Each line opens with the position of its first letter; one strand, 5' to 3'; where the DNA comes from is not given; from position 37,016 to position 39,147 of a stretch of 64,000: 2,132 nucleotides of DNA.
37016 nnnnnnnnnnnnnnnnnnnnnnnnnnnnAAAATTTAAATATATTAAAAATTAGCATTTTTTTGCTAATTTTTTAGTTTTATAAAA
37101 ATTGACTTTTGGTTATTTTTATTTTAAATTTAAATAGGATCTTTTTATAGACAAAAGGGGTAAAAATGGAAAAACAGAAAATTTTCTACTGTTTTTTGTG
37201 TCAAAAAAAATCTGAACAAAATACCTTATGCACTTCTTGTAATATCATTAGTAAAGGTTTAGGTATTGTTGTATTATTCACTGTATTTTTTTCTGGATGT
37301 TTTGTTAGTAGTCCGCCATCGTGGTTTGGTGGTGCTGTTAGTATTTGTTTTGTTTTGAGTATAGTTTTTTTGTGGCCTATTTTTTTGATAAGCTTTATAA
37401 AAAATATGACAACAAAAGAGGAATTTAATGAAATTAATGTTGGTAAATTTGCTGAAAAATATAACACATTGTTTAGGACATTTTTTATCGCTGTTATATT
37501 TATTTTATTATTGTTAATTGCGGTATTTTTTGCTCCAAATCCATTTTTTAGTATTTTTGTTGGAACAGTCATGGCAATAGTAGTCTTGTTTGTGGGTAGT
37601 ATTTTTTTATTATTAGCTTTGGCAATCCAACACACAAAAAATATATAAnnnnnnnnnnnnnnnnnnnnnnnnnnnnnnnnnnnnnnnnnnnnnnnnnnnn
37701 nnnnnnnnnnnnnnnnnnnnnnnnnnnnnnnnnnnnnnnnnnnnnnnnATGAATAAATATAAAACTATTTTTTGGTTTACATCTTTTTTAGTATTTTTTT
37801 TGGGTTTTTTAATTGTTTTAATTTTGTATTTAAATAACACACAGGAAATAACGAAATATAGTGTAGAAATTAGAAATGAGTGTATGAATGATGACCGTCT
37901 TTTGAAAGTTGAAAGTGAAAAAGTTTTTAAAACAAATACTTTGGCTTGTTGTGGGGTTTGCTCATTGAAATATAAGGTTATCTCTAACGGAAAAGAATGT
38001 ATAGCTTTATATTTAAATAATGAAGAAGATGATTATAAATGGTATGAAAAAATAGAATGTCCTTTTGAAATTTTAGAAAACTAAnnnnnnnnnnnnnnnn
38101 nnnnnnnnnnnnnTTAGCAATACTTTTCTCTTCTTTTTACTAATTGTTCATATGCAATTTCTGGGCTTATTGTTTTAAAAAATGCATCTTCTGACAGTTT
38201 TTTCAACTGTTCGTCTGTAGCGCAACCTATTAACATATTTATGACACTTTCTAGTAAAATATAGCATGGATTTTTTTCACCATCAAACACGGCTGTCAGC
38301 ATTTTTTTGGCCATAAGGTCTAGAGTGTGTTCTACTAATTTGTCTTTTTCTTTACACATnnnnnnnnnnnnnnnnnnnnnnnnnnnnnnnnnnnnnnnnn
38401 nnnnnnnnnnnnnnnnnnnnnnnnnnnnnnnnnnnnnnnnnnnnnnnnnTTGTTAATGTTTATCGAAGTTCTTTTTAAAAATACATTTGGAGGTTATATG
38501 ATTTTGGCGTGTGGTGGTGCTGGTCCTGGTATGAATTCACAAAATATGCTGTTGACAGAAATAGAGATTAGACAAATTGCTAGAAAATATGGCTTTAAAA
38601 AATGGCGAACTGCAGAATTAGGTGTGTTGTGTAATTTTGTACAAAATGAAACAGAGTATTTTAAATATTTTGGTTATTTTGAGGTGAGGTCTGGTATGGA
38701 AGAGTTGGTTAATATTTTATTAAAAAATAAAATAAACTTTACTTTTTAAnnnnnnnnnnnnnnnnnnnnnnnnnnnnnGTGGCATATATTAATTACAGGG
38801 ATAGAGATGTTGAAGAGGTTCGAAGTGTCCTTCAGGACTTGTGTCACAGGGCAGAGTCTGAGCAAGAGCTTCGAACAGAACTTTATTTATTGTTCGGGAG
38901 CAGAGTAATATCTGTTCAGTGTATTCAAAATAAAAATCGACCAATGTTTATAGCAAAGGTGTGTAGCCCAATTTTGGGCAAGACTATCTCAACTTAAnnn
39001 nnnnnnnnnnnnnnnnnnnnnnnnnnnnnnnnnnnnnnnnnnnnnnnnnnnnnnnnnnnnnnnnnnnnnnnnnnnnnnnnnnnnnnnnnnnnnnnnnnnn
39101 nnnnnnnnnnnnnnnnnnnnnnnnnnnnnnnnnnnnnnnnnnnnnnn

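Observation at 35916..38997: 3-kb island of eight small unannotatable genes (membrane, Cys-rich, bPH-domain, DUF1294) between ruvB and the pur operon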

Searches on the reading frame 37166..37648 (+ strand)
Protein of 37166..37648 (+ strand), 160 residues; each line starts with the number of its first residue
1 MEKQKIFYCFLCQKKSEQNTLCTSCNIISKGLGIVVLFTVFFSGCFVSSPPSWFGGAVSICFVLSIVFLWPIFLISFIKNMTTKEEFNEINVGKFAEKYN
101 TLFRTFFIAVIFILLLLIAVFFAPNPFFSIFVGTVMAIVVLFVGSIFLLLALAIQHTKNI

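Call 3: search_protein_families(library=pfam, max_evalue=1, proteins=[window:37166-37648:+])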
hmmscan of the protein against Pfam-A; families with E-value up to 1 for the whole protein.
window:37166-37648:+ (160 aa): 3 families
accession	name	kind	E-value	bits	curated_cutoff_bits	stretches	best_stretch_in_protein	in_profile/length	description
PF25287.1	zf-B_box_Trim66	-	0.03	14.5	27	1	8-26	4-22/35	Trim66, B-box zinc-binding domain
PF19529.4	DUF6057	-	0.062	12.6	29.8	1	35-154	81-173/569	Family of unknown function (DUF6057)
PF24530.1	DUF7597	-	0.18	12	27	1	18-63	68-113/125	Domain of unknown function (DUF7597)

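Call 4: search_protein_families(library=ncbifam, max_evalue=1, proteins=[window:37166-37648:+])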
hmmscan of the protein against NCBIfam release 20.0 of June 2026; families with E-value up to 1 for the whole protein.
window:37166-37648:+ (160 aa): 1 family
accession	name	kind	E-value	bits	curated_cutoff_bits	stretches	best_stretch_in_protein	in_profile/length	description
TIGR03943.1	TIGR03943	equivalog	0.04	13.3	88.8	1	63-129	18-79/221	TIGR03943 family putative permease subunit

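Call 13: search_protein_families(library=phrogs, max_evalue=1, proteins=[window:37166-37648:+])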
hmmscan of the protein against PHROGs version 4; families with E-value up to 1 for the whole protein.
window:37166-37648:+ (160 aa): 1 family
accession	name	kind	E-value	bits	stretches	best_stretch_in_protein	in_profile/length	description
phrog_32276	-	unknown function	0.55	10.8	1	88-141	104-157/220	-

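Call 14: search_protein_families(library=padloc, max_evalue=1, proteins=[window:37166-37648:+])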
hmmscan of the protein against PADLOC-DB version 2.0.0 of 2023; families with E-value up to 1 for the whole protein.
window:37166-37648:+ (160 aa): 2 families
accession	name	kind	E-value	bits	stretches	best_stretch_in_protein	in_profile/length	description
PDLC04051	PD-T4-6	-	0.23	8.3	1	57-120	379-444/476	-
PDLC01992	CARF_m9--CARF_TM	-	0.86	7.2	0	92-145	169-215/223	-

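Call 25: find_homologous_proteins(query=window:37166-37645:+, max_evalue=0.01)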
Query window:37166-37645:+: 224 candidates shared short words with the query, none scored E <= 0.01.

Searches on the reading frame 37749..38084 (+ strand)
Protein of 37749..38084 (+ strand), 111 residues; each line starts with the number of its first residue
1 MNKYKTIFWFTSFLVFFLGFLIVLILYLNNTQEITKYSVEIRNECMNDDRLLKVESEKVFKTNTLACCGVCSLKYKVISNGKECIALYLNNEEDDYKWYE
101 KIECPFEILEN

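Call 3: search_protein_families(library=pfam, max_evalue=1, proteins=[window:37749-38084:+])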
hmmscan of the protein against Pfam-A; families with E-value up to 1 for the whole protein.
window:37749-38084:+ (111 aa): 4 families
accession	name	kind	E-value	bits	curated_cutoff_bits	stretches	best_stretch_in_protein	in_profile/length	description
PF00335.26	Tetraspanin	-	0.046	13.8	32.1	1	8-73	78-149/225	Tetraspanin family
PF10857.13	DUF2701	-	0.056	13.9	25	1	12-47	2-37/63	Protein of unknown function (DUF2701)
PF00895.25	ATP-synt_8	-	0.066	14.1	23.4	1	6-32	6-32/55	ATP synthase protein 8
PF15413.13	PH_11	-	0.12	13.3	30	1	24-102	32-98/101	Pleckstrin homology domain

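Call 4: search_protein_families(library=ncbifam, max_evalue=1, proteins=[window:37749-38084:+])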
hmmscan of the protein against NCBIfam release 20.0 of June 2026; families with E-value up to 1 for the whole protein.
window:37749-38084:+ (111 aa): 1 family
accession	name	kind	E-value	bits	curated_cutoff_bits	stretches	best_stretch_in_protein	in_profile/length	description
TIGR01150.2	puhA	equivalog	0.073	12.5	200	1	14-63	15-66/262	photosynthetic reaction center subunit H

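Call 13: search_protein_families(library=phrogs, max_evalue=1, proteins=[window:37749-38084:+])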
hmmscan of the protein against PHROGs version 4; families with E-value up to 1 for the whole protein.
window:37749-38084:+ (111 aa): 0 families

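Call 14: search_protein_families(library=padloc, max_evalue=1, proteins=[window:37749-38084:+])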
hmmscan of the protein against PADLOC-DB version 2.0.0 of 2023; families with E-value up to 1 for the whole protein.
window:37749-38084:+ (111 aa): 0 families

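Call 44: search_protein_representatives(protein=window:37749-38081:+)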
Query: 111 residues. Proteins with E-value up to 0.001 (for the whole library): 1; up to 1e-10: 1; up to 1e-30: 0. The best 1 are listed.
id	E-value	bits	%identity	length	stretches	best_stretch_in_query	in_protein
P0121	5.6e-23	97.4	45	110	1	1-107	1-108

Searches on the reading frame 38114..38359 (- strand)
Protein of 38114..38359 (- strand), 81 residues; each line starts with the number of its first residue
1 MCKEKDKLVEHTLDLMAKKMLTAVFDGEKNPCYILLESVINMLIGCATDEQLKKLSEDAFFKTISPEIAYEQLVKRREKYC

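Call 3: search_protein_families(library=pfam, max_evalue=1, proteins=[window:38114-38359:-])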
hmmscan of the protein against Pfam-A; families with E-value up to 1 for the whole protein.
window:38114-38359:- (81 aa): 0 families

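Call 4: search_protein_families(library=ncbifam, max_evalue=1, proteins=[window:38114-38359:-])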
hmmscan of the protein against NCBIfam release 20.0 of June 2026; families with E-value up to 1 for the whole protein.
window:38114-38359:- (81 aa): 0 families

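Call 13: search_protein_families(library=phrogs, max_evalue=1, proteins=[window:38114-38359:-])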
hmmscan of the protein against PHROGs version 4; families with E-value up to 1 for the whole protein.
window:38114-38359:- (81 aa): 3 families
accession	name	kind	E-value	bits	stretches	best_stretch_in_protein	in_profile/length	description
phrog_27138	-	unknown function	0.029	15.4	1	35-70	104-139/159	-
phrog_1970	-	unknown function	0.15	13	1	42-59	19-36/50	-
phrog_31558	-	unknown function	0.16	12.7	1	30-77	100-146/157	-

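Call 14: search_protein_families(library=padloc, max_evalue=1, proteins=[window:38114-38359:-])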
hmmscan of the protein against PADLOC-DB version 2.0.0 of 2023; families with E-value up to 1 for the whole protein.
window:38114-38359:- (81 aa): 1 family
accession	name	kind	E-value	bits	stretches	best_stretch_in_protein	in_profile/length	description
PDLC03871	LmuC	-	0.041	11.9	1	5-75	71-144/156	-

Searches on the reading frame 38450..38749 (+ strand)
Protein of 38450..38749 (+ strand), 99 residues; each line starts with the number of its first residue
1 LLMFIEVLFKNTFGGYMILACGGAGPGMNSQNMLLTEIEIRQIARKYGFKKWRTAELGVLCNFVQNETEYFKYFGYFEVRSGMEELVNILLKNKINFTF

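Call 3: search_protein_families(library=pfam, max_evalue=1, proteins=[window:38450-38749:+])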
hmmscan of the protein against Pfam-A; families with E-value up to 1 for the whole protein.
window:38450-38749:+ (99 aa): 1 family
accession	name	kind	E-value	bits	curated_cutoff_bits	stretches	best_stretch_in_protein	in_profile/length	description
PF24229.1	Phage_TreK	-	0.054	13.9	22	1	32-58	29-55/82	Staphylococcus phage terminal repeat-encoded protein TreK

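Call 4: search_protein_families(library=ncbifam, max_evalue=1, proteins=[window:38450-38749:+])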
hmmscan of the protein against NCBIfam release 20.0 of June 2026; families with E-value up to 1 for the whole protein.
window:38450-38749:+ (99 aa): 0 families

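Call 13: search_protein_families(library=phrogs, max_evalue=1, proteins=[window:38498-38749:+])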
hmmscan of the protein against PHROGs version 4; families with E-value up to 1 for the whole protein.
window:38498-38749:+ (83 aa): 0 families

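Call 14: search_protein_families(library=padloc, max_evalue=1, proteins=[window:38498-38749:+])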
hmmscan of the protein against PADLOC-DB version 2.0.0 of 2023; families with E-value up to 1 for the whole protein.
window:38498-38749:+ (83 aa): 0 families

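Call 56: predict_structure(protein=window:38498-38746:+)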
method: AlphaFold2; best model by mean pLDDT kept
length: 83 residues; sequences in the alignment: 1
mean_pLDDT: 60.4   pTM: 0.45
mean pLDDT of the five models: 60.4, 52.1, 47.4, 46.3, 46.3
residues with pLDDT >= 90: 0; 70-90: 24; 50-70: 41; < 50: 18
segments of 3 or more residues with pLDDT < 50: 1-16
pLDDT, mean of each block of 10 residues (from residue 1): 35 48 72 66 68 58 73 68 45
secondary structure, 60 per line:
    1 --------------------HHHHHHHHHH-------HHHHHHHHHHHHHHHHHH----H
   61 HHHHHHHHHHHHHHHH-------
elements in order: H21-30 H38-55 H60-76

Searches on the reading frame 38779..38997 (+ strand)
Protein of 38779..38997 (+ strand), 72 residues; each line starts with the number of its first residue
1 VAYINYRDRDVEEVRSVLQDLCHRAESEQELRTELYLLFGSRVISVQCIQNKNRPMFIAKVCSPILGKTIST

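Call 3: search_protein_families(library=pfam, max_evalue=1, proteins=[window:38779-38997:+])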
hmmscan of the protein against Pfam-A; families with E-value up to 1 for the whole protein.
window:38779-38997:+ (72 aa): 0 families

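Call 4: search_protein_families(library=ncbifam, max_evalue=1, proteins=[window:38779-38997:+])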
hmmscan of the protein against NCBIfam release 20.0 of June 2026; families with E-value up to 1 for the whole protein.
window:38779-38997:+ (72 aa): 1 family
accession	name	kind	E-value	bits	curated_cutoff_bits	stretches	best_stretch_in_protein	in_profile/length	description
NF006548.1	PRK09041.1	equivalog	0.0078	15.4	277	1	8-58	121-171/287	flagellar motor protein MotB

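Call 13: search_protein_families(library=phrogs, max_evalue=1, proteins=[window:38779-38997:+])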
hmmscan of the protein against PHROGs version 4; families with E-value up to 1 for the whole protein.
window:38779-38997:+ (72 aa): 0 families

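Call 14: search_protein_families(library=padloc, max_evalue=1, proteins=[window:38779-38997:+])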
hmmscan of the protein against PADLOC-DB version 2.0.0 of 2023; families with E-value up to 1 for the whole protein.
window:38779-38997:+ (72 aa): 0 families

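Call 54: predict_structure(protein=window:38779-38994:+)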
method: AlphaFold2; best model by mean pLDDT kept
length: 72 residues; sequences in the alignment: 1
mean_pLDDT: 75.9   pTM: 0.63
mean pLDDT of the five models: 75.9, 68.7, 67.8, 66.0, 56.3
residues with pLDDT >= 90: 0; 70-90: 55; 50-70: 11; < 50: 6
segments of 3 or more residues with pLDDT < 50: 1-5
pLDDT, mean of each block of 10 residues (from residue 1): 50 81 86 85 81 77 71 76
secondary structure, 60 per line:
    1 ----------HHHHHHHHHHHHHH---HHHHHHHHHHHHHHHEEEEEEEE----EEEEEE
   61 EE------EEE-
elements in order: H11-24 H28-42 E43-50 E55-62 E69-71

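Call 60: fold_search(model_id=the predicted structure, library=pdb)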
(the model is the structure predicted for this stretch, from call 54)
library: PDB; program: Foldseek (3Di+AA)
matches with E <= 10: 698; with E <= 0.001: 0
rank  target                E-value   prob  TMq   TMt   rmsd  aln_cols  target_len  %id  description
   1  6ole_SC               2.5e-01  0.05  0.19  0.08  12.7        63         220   14  Human ribosome nascent chain complex (CDH1-RNC) stalled by a drug-like molecule with AP and PE tRNAs (released 2019-06-19)
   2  7qgg_SC               3.5e-01  0.04  0.18  0.08  12.5        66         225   14  Neuronal RNA granules are ribosome complexes stalled at the pre-translocation state (released 2022-10-26)
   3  7tfj_E                4.3e-01  0.07  0.23  0.07  13.2        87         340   20  Atomic model of S. cerevisiae clamp-clamp loader complex PCNA-RFC bound to DNA with a closed clamp ring (released 2022-11-16)
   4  8ud1_1C               4.9e-01  0.15  0.36  0.18  11.1       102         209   12  High resolution in-situ structure of complex I in respiratory supercomplex (composite) (released 2024-06-19)
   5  9krp_SC               4.9e-01  0.05  0.19  0.08  16.2        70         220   11  Structure of the HCV IRES-dependent 48S translation initiation complex with eIF5B and eIF3 (released 2025-12-03)
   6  8zo8_S3               5.6e-01  0.23  0.37  0.15   8.5        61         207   16  Respirasome open state 3 in presence of metformin (SC-MetO3) (released 2025-11-19)
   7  8uep_1C               5.9e-01  0.13  0.35  0.18  11.2       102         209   12  In-situ complex I, Active-Q10 (State-alpha) (released 2024-06-19)
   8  9jvc_MODEL_1_A        6.8e-01  0.10  0.24  0.23   6.2        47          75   19  Solution Structure of DRB2 dsRBD1 (released 2025-06-18)
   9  6eri_BH               7.3e-01  0.12  0.32  0.21  10.6        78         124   12  Structure of the chloroplast ribosome with chl-RRF and hibernation-promoting factor (released 2018-04-18)
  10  5ztm_A                7.3e-01  0.06  0.25  0.14  17.9        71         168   11  Crystal structure of MLE dsRBDs in complex with roX2 (R2H1) (released 2019-03-06)
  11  7ls1_J3               7.3e-01  0.04  0.19  0.09  11.5        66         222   11  80S ribosome from mouse bound to eEF2 (Class II) (released 2021-11-03)
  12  8e73_S3               7.8e-01  0.21  0.33  0.15   4.6        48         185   19  Vigna radiata supercomplex I+III2 (full bridge) (released 2023-01-11)
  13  8rj3_E                7.8e-01  0.10  0.31  0.21  12.3        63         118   11  Human RAD52 open ring conformation (released 2024-04-24)
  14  8rj3_C                8.9e-01  0.07  0.27  0.19  11.8        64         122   12  Human RAD52 open ring conformation (released 2024-04-24)
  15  3dwa_A                9.5e-01  0.38  0.35  0.22   1.6        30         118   23  Crystal structure of the B-subunit of the AB5 toxin from E. coli (released 2008-11-04)
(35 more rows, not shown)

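Call 62: fold_search(model_id=the predicted structure, library=viral)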
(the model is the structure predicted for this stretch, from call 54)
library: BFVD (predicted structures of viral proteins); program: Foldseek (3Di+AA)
matches with E <= 10: 1073; with E <= 0.001: 0
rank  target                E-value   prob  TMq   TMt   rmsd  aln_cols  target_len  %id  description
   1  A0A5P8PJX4            8.6e-02  0.21  0.31  0.22  13.9        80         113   15  Capsid and scaffold protein [Klebsiella phage AmPh_EK29]
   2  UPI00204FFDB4         1.5e-01  0.41  0.40  0.26  12.0        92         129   10  (no name look-up for this kind of identifier)
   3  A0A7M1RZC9            1.6e-01  0.15  0.29  0.17  14.0        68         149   20  Uncharacterized protein [uncultured phage cr112_1]
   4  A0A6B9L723            1.9e-01  0.41  0.36  0.33   8.4        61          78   20  (no name in the UniProt tables at hand)
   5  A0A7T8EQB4            2.2e-01  0.35  0.39  0.09   6.5        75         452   17  (no name in the UniProt tables at hand)
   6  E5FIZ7                2.2e-01  0.25  0.33  0.27  12.2        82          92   11  Uncharacterized protein cd.3 [Escherichia phage vB_EcoM_VR7]
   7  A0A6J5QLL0            2.3e-01  0.60  0.48  0.29  11.5        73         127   14  COG3628 Phage baseplate assembly protein W [uncultured Caudovirales phage]
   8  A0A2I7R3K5            2.7e-01  0.69  0.47  0.32   4.8        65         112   11  (no name in the UniProt tables at hand)
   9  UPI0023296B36         3.1e-01  0.63  0.51  0.35  13.0        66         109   18  (no name look-up for this kind of identifier)
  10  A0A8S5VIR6            3.3e-01  0.75  0.45  0.14   2.9        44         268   11  (no name in the UniProt tables at hand)
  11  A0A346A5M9            3.5e-01  0.35  0.46  0.34  13.9        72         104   12  (no name in the UniProt tables at hand)
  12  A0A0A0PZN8            3.5e-01  0.16  0.30  0.25  12.3        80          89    6  DUF7355 domain-containing protein [Pectobacterium bacteriophage PM2]
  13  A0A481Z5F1            3.5e-01  0.13  0.29  0.09  12.3        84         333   13  Holliday junction resolvase [Pithovirus LCPAC201]
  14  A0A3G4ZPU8            3.7e-01  0.54  0.33  0.27   2.2        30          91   20  Uncharacterized protein [Barrevirus sp.]
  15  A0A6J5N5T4            3.7e-01  0.47  0.41  0.43   3.2        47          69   17  Uncharacterized protein [uncultured Caudovirales phage]
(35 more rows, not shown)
